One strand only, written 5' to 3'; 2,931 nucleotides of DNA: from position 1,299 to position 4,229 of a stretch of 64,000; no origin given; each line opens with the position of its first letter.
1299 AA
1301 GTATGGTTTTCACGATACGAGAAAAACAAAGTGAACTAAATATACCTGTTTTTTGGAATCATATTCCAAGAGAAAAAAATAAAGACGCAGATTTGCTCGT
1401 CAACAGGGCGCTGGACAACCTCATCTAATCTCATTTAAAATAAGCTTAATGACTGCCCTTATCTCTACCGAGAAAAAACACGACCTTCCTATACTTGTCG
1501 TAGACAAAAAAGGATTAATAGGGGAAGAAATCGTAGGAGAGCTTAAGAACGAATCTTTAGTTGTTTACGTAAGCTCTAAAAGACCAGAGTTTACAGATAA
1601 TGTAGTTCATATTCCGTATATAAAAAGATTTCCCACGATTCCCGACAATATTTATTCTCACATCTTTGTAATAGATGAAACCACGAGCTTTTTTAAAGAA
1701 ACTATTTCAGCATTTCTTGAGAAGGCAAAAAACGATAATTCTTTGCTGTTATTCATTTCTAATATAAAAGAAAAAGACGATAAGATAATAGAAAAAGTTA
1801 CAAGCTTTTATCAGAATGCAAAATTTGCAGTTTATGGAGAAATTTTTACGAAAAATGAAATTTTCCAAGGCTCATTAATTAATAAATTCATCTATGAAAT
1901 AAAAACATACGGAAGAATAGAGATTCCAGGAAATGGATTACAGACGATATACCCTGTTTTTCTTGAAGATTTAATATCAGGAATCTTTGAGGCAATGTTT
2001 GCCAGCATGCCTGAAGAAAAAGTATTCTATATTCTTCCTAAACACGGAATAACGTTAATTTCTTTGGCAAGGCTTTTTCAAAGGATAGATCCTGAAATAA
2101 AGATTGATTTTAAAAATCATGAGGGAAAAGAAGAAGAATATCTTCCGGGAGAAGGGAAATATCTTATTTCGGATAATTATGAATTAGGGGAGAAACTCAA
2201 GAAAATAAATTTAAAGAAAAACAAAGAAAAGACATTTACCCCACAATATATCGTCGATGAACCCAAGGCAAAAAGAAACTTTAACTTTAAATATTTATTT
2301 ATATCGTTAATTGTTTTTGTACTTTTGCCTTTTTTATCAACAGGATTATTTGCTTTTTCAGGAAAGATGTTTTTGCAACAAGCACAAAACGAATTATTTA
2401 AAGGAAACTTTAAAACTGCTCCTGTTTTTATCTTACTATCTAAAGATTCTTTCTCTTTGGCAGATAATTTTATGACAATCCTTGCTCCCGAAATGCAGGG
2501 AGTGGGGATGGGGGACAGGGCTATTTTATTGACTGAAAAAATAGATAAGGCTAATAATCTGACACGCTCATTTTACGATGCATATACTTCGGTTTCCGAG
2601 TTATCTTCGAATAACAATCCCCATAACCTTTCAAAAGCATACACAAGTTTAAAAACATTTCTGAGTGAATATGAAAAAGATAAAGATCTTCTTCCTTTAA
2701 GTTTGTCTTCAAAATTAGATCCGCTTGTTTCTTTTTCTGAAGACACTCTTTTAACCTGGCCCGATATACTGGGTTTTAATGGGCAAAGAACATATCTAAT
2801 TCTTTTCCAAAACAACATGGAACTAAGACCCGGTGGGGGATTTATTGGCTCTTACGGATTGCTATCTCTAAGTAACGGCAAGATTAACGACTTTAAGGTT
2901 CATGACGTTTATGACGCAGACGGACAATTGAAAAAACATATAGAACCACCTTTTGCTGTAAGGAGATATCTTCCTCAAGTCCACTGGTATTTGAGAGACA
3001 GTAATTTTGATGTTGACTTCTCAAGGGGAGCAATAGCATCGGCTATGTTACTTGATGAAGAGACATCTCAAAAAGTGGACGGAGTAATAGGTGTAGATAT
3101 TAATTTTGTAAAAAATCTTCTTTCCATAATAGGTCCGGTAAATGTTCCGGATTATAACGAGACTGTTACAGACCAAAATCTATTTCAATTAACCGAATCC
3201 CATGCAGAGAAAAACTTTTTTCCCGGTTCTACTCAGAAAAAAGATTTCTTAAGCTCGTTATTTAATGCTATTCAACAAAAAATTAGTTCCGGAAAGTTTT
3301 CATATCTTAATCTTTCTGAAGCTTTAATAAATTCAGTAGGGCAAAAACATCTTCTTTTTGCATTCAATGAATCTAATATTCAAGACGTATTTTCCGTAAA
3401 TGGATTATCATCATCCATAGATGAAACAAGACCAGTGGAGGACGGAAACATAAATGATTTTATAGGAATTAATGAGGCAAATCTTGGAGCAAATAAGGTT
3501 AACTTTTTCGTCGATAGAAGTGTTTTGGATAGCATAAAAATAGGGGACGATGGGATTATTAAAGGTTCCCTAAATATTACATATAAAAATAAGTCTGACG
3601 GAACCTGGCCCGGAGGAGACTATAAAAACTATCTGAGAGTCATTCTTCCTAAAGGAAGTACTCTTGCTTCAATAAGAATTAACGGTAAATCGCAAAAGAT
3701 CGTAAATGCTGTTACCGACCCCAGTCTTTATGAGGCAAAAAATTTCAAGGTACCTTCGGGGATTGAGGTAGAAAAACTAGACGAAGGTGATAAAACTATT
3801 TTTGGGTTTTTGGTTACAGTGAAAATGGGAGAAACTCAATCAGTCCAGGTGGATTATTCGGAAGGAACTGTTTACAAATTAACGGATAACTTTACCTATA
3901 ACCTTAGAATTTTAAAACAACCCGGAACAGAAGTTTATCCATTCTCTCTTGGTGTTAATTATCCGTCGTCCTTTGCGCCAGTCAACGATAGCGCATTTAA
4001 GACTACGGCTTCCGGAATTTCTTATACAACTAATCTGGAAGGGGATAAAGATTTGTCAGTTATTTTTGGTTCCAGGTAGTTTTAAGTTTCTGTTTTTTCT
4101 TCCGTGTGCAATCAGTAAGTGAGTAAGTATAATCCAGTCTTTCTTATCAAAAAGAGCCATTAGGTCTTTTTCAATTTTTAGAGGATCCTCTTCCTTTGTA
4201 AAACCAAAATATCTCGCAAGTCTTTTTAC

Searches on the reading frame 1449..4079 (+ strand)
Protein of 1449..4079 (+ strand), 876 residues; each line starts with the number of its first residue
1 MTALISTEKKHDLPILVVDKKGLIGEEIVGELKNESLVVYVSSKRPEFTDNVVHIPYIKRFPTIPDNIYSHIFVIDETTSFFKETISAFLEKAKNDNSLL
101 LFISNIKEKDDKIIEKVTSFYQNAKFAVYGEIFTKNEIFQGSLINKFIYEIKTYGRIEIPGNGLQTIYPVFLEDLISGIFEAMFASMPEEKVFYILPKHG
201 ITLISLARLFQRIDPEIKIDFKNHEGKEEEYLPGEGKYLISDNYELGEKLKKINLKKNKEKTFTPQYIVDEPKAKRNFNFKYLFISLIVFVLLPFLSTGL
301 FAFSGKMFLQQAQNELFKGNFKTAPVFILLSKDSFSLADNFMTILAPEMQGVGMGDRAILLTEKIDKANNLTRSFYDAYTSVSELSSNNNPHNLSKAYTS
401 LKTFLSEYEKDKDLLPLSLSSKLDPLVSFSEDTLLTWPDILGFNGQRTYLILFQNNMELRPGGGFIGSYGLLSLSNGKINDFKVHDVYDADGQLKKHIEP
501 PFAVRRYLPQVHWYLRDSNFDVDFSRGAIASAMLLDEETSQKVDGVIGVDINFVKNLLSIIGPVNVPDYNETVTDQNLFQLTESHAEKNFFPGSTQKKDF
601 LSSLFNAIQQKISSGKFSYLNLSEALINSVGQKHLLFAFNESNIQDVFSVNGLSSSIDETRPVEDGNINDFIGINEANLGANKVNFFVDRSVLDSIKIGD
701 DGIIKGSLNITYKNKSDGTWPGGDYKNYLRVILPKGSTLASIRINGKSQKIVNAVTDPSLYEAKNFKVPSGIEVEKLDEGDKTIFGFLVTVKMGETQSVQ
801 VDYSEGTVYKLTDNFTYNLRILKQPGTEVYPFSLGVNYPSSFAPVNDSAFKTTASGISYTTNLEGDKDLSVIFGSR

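Call 18: find_encoding_contigs(protein=window:1449-4079:+, flank=10000, max_places=1)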
Protein window:1449-4079:+ (876 aa): 6 contigs read that carry it; 1 place shown.
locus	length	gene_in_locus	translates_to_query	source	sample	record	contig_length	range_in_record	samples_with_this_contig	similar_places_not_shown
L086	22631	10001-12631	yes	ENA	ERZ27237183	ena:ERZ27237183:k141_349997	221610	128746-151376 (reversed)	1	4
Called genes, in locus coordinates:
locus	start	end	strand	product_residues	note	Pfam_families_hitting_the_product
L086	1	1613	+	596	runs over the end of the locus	PF12846:AAA_10 (weak), PF19044:P-loop_TraG, PF01935:DUF87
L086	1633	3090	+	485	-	-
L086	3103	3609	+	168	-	-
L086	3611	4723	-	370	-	PF00712:DNA_pol3_beta, PF02767:DNA_pol3_beta_2, PF02768:DNA_pol3_beta_3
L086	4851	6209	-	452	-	PF11638:DnaA_N, PF00308:Bac_DnaA, PF01695:IstB_IS21 (weak), PF01637:ATPase_2 (weak), PF00004:AAA, PF01443:Viral_helicase1 (weak), PF13173:AAA_14, PF08299:Bac_DnaA_C, +1 more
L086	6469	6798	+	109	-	PF00825:Ribonuclease_P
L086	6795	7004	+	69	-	PF01809:YidD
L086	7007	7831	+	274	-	PF02096:60KD_IMP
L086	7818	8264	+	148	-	PF13083:KH_KhpA-B, PF01424:R3H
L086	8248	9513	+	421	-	PF04932:Wzy_C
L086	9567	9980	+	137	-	PF00075:RNase_H, PF13456:RVT_3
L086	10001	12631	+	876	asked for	PF13196:DUF4012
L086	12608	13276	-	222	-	PF00730:HhH-GPD, PF00633:HHH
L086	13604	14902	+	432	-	PF00486:Trans_reg_C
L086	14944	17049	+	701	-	PF00133:tRNA-synt_1, PF09334:tRNA-synt_1g (weak), PF13603:tRNA-synt_1_2, PF09334:tRNA-synt_1g (weak), PF08264:Anticodon_1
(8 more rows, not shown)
